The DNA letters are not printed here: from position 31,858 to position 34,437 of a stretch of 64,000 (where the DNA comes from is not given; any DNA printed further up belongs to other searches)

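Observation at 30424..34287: Transmembrane fusion of a degenerate CinA with an intact class B sortase and Ig-like domains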

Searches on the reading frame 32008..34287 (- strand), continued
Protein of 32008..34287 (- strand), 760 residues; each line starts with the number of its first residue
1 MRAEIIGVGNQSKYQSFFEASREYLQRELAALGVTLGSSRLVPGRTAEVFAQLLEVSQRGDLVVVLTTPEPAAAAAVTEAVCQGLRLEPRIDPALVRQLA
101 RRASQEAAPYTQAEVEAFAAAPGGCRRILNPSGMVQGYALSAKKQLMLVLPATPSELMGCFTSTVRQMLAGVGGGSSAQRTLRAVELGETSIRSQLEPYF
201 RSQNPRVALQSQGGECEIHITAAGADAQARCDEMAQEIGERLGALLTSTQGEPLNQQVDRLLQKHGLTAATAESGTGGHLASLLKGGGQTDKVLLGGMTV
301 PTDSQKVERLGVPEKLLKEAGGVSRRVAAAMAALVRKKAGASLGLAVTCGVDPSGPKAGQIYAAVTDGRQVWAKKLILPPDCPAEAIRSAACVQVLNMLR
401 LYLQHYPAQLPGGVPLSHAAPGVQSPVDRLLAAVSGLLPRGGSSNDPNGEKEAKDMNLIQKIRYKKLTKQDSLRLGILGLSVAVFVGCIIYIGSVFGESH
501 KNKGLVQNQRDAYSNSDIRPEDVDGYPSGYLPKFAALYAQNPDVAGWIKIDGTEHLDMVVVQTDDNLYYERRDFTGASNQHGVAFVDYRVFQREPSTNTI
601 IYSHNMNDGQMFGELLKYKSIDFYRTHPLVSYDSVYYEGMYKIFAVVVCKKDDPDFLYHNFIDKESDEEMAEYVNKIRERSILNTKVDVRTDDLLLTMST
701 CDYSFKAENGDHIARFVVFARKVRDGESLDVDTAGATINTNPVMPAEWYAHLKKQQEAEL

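Call 30: search_protein_families(library=pfam, proteins=[L022:12451-16071:+, L018:9932-13600:+, L023:2583-6395:+, L012:9950-13837:+, L015:9956-13273:+, L021:10001-12691:+, L024:8231-11221:+, L026:305-2842:+], max_evalue=0.001)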
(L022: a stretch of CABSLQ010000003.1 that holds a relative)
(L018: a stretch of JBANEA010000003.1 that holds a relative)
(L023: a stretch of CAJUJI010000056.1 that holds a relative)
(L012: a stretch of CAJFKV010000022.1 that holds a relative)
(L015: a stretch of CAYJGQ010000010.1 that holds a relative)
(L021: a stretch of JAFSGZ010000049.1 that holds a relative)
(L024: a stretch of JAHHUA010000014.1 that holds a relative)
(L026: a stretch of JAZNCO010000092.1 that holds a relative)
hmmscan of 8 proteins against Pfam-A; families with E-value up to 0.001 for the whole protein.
L022:12451-16071:+ (1206 aa): 3 families
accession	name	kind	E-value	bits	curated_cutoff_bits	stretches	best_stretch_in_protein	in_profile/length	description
PF02464.23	CinA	-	1.5e-50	171.3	23.5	1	281-435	3-155/155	Competence-damaged protein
PF00994.29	MoCF_biosynth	-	9.6e-37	126.3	26.6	1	30-196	1-144/144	Probable molybdopterin binding domain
PF18146.6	CinA_KH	-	2.6e-26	91.9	27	1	204-276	1-73/73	Damage-inducible protein CinA KH domain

L018:9932-13600:+ (1222 aa): 5 families
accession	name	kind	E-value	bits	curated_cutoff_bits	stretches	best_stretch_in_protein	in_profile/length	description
PF02464.23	CinA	-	2.1e-39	135.1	23.5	1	277-427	4-153/155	Competence-damaged protein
PF00994.29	MoCF_biosynth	-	2.4e-22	79.6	26.6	1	26-190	2-143/144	Probable molybdopterin binding domain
PF18146.6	CinA_KH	-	6e-22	78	27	1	199-271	1-73/73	Damage-inducible protein CinA KH domain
PF04203.18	Sortase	-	1.2e-14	54.6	26.6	1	570-748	1-124/125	Sortase domain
PF08486.15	SpoIID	-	2.6e-08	34.8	23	1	984-1021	14-51/97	Stage II sporulation protein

L023:2583-6395:+ (1271 aa): 5 families
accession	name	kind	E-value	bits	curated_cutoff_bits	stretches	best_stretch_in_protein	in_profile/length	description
PF02464.23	CinA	-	4.7e-17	62.5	23.5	1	280-427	3-154/155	Competence-damaged protein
PF04203.18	Sortase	-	1.3e-11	44.8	26.6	1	554-734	1-124/125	Sortase domain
PF18146.6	CinA_KH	-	6.2e-10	39.5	27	1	203-275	1-73/73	Damage-inducible protein CinA KH domain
PF08486.15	SpoIID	-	7.3e-08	33.4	23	1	1034-1075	14-49/97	Stage II sporulation protein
PF00994.29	MoCF_biosynth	-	0.00079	19.6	26.6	0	6-149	2-124/144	Probable molybdopterin binding domain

L012:9950-13837:+ (1296 aa): 5 families
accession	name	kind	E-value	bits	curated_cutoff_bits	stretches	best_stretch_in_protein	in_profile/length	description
PF02464.23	CinA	-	3.8e-25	88.8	23.5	1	289-433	3-153/155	Competence-damaged protein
PF00994.29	MoCF_biosynth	-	1.8e-16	60.6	26.6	1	20-184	2-143/144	Probable molybdopterin binding domain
PF04203.18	Sortase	-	1.2e-11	44.9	26.6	1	581-755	1-125/125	Sortase domain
PF18146.6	CinA_KH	-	3.6e-06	27.4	27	1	213-284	2-73/73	Damage-inducible protein CinA KH domain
PF02368.24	Big_2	-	5.5e-05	23.5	22.8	0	1001-1066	4-66/79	Bacterial Ig-like domain (group 2)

L015:9956-13273:+ (1106 aa): 4 families
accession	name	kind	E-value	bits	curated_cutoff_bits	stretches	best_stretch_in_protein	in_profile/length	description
PF02464.23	CinA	-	2.4e-21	76.4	23.5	1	273-419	4-152/155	Competence-damaged protein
PF04203.18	Sortase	-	1.2e-12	48.1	26.6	1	567-738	2-124/125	Sortase domain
PF00994.29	MoCF_biosynth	-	3.6e-11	43.4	26.6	1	20-177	2-136/144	Probable molybdopterin binding domain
PF18146.6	CinA_KH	-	1.7e-06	28.4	27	1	213-266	20-73/73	Damage-inducible protein CinA KH domain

L021:10001-12691:+ (896 aa): 4 families
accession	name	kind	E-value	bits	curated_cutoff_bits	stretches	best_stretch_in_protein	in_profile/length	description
PF02464.23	CinA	-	2.7e-45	154.2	23.5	1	256-408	4-154/155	Competence-damaged protein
PF00994.29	MoCF_biosynth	-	1.7e-35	122.3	26.6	1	4-169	1-143/144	Probable molybdopterin binding domain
PF18146.6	CinA_KH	-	1.3e-16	60.8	27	1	178-250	1-73/73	Damage-inducible protein CinA KH domain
PF04203.18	Sortase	-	1.9e-07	31.3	26.6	1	570-745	1-125/125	Sortase domain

L024:8231-11221:+ (997 aa): 3 families
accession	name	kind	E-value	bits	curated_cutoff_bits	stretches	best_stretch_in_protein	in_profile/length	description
PF04203.18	Sortase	-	1.1e-12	48.2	26.6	1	367-536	1-123/125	Sortase domain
PF00994.29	MoCF_biosynth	-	3.8e-09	36.8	26.6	1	16-170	7-143/144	Probable molybdopterin binding domain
PF08486.15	SpoIID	-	0.00013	23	23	1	746-780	16-50/97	Stage II sporulation protein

L026:305-2842:+ (846 aa): 1 family
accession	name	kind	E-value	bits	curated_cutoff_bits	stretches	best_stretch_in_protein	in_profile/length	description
PF04203.18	Sortase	-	5.7e-08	33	26.6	1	591-747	5-124/125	Sortase domain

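Call 35: search_protein_representatives(protein=window:32008-34287:-)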
Query: 760 residues. Proteins with E-value up to 0.001 (for the whole library): 21554; up to 1e-10: 10430; up to 1e-30: 676. The best 150 are listed.
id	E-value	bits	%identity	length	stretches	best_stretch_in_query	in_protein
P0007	0.0e+00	1096.9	69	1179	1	1-760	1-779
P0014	4.3e-199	679.8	48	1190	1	2-759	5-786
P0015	3.8e-184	630.4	46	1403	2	446-758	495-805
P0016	5.0e-184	630.0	43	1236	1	3-760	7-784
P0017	2.5e-183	627.7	46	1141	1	1-760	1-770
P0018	6.8e-179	613.0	88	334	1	1-335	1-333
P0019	1.7e-177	608.4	44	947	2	451-760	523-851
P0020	2.0e-171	588.3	46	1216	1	1-760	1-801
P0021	5.1e-157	540.7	45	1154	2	249-757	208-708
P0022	2.9e-152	525.0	41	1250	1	1-758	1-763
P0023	3.1e-142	491.9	40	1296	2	453-759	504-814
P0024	5.9e-141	487.6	49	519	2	426-760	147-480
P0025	2.2e-123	429.5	37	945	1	2-758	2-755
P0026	2.3e-121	422.8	38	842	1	1-750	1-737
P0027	5.2e-114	398.5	37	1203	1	15-751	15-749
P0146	1.2e-59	218.9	28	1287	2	455-751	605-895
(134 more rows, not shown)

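Call 46: search_protein_families(library=pfam, proteins=[P0005, P0011, P0007, P0002], max_evalue=0.1)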
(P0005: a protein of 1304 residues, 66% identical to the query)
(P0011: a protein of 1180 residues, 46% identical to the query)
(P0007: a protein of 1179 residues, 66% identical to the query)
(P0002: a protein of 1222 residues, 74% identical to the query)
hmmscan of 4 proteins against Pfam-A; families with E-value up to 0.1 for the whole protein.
P0005 (1304 aa): 4 families
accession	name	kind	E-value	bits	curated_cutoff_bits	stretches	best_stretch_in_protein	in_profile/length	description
PF02464.23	CinA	-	2e-23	83.2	23.5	1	256-403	3-152/155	Competence-damaged protein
PF18146.6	CinA_KH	-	7.2e-10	39.3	27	1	179-247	1-69/73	Damage-inducible protein CinA KH domain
PF04203.18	Sortase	-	4.2e-09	36.6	26.6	1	570-745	1-125/125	Sortase domain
PF00994.29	MoCF_biosynth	-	2.7e-08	34.1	26.6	1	5-169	2-142/144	Probable molybdopterin binding domain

P0011 (1180 aa): 3 families
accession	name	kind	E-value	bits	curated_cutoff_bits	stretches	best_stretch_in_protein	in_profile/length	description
PF02464.23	CinA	-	1.6e-29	103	23.5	1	269-419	2-152/155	Competence-damaged protein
PF04203.18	Sortase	-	1.3e-10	41.6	26.6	1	579-753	1-125/125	Sortase domain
PF18146.6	CinA_KH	-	0.00042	20.8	27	1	195-264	3-72/73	Damage-inducible protein CinA KH domain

P0007 (1179 aa): 5 families
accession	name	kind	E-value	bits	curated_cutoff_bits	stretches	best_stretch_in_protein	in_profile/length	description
PF02464.23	CinA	-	6.5e-21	75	23.5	1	256-407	3-152/155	Competence-damaged protein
PF18146.6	CinA_KH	-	9.1e-12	45.3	27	1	179-248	1-70/73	Damage-inducible protein CinA KH domain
PF04203.18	Sortase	-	3.1e-10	40.3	26.6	1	567-742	1-125/125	Sortase domain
PF00994.29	MoCF_biosynth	-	3.4e-09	37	26.6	1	5-169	2-142/144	Probable molybdopterin binding domain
PF01323.26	DSBA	-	0.035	14.3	25.6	0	38-119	50-129/191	DSBA-like thioredoxin domain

P0002 (1222 aa): 4 families
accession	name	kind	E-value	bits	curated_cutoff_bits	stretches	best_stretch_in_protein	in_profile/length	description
PF02464.23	CinA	-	6.5e-22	78.3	23.5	1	252-402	2-154/155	Competence-damaged protein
PF04203.18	Sortase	-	1.9e-09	37.7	26.6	1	555-730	1-125/125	Sortase domain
PF18146.6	CinA_KH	-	4.1e-08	33.6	27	1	179-245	1-70/73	Damage-inducible protein CinA KH domain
PF00994.29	MoCF_biosynth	-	4.9e-05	23.5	26.6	1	6-169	3-142/144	Probable molybdopterin binding domain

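Call 52: predict_structure(alignment_id=A3)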
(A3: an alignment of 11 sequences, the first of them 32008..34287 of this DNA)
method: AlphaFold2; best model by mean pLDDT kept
length: 760 residues; sequences in the alignment: 11
mean_pLDDT: 68.4   pTM: 0.41
mean pLDDT of the five models: 68.4, 67.7, 67.0, 65.7, 63.6
residues with pLDDT >= 90: 112; 70-90: 304; 50-70: 150; < 50: 194
segments of 3 or more residues with pLDDT < 50: 173-175, 434-453, 493-639, 704-708, 730-736, 755-760
pLDDT, mean of each block of 10 residues (from residue 1): 91 89 88 82 92 87 92 93 90 86 76 90 85 83 84 85 73 59 78 86 81 78 75 89 84 84 86 87 67 74 87 87 90 90 91 80 91 86 82 91 81 82 67 46 37 51 57 63 62 46 40 41 39 38 37 34 33 35 32 29 32 39 35 39 65 61 72 78 65 66 50 60 64 47 56 47
secondary structure, 60 per line:
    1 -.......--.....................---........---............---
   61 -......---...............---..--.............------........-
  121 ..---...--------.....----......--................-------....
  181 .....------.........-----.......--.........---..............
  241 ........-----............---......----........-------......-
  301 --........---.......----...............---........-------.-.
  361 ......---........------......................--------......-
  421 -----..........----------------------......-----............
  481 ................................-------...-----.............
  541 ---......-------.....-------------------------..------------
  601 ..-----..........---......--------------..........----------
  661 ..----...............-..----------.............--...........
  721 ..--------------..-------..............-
elements in order (helices of 4 or more, strands of 3 or more residues): E2-8 H11-31 E35-42 H46-57 E62-67 H71-85 H93-105 H112-119 E126-128 E137-141 E146-151 H154-169 E177-185 H192-200 E206-212 E215-223 H227-245 E246-248 H254-265 E269-274 H279-286 E294-299 H303-310 H314-320 H325-339 E343-350 E360-366 E370-377 H384-405 H416-419 H426-435 H458-463 H469-512 H528-540 E544-549 E557-561 H608-617 H621-626 E641-650 H667-680 E695-707 E710-722 H746-759

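Call 63: fold_search(model_id=the predicted structure, library=pdb)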
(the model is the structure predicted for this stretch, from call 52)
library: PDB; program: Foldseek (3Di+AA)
matches with E <= 10: 1286; with E <= 0.001: 93
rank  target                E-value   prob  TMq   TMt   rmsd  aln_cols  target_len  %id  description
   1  4cta_A                2.9e-27  1.00  0.29  0.54  13.1       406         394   24  Competence or damage-inducible protein CinA from Thermus thermophilus (released 2014-10-15)
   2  4ct8_A                6.2e-27  1.00  0.29  0.54  13.0       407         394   23  Competence or damage-inducible protein CinA from Thermus thermophilus (released 2014-10-15)
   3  4uux_A                4.2e-26  1.00  0.29  0.54  13.1       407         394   24  Competence or damage-inducible protein CinA from Thermus thermophilus (released 2014-10-15)
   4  4ct8_B                1.1e-24  1.00  0.31  0.57   9.8       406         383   23  Competence or damage-inducible protein CinA from Thermus thermophilus (released 2014-10-15)
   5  6mr3_A                1.8e-16  1.00  0.29  0.85   2.6       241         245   23  Crystal structure of the competence-damaged protein (CinA) superfamily protein from Streptococcus mutans (released 2018-10-24)
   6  6mr3_C                3.5e-16  1.00  0.28  0.86   2.4       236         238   24  Crystal structure of the competence-damaged protein (CinA) superfamily protein from Streptococcus mutans (released 2018-10-24)
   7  8ron_D                9.6e-13  1.00  0.19  0.29  16.3       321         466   18  Crystal structure of human FAD synthase, isoform 2 (released 2024-04-10)
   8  8ron_B                3.0e-12  1.00  0.19  0.30  16.4       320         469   18  Crystal structure of human FAD synthase, isoform 2 (released 2024-04-10)
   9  8ron_A                4.9e-12  1.00  0.19  0.29  15.8       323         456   18  Crystal structure of human FAD synthase, isoform 2 (released 2024-04-10)
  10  8ron_C                1.6e-11  1.00  0.19  0.29  16.2       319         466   18  Crystal structure of human FAD synthase, isoform 2 (released 2024-04-10)
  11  5v01_A                1.2e-10  1.00  0.20  0.86   1.4       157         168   27  Crystal structure of the competence damage-inducible protein A (ComA) from Klebsiella pneumoniae subsp. pneumoniae MGH (released 2017-03-15)
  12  5kvk                  3.9e-10  1.00  0.20  0.89   1.4       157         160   26  Crystal structure of the Competence-Damaged Protein (CinA) Superfamily Protein KP700603 from Klebsiella pneumoniae 70060 (released 2016-08-03)
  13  5v01_B                4.4e-10  1.00  0.20  0.89   1.4       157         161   27  Crystal structure of the competence damage-inducible protein A (ComA) from Klebsiella pneumoniae subsp. pneumoniae MGH (released 2017-03-15)
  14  5kol_D                1.3e-09  1.00  0.19  0.79   3.7       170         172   26  Crystal structure of the competence-damaged protein (CinA) superfamily protein ECK1530/EC0983 from Escherichia coli (released 2016-07-27)
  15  5vu3_B                1.4e-09  1.00  0.19  0.83   1.5       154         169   27  Crystal structure of the competence-damaged protein (CinA) superfamily protein ECL_02051 from Enterobacter cloacae (released 2017-06-14)
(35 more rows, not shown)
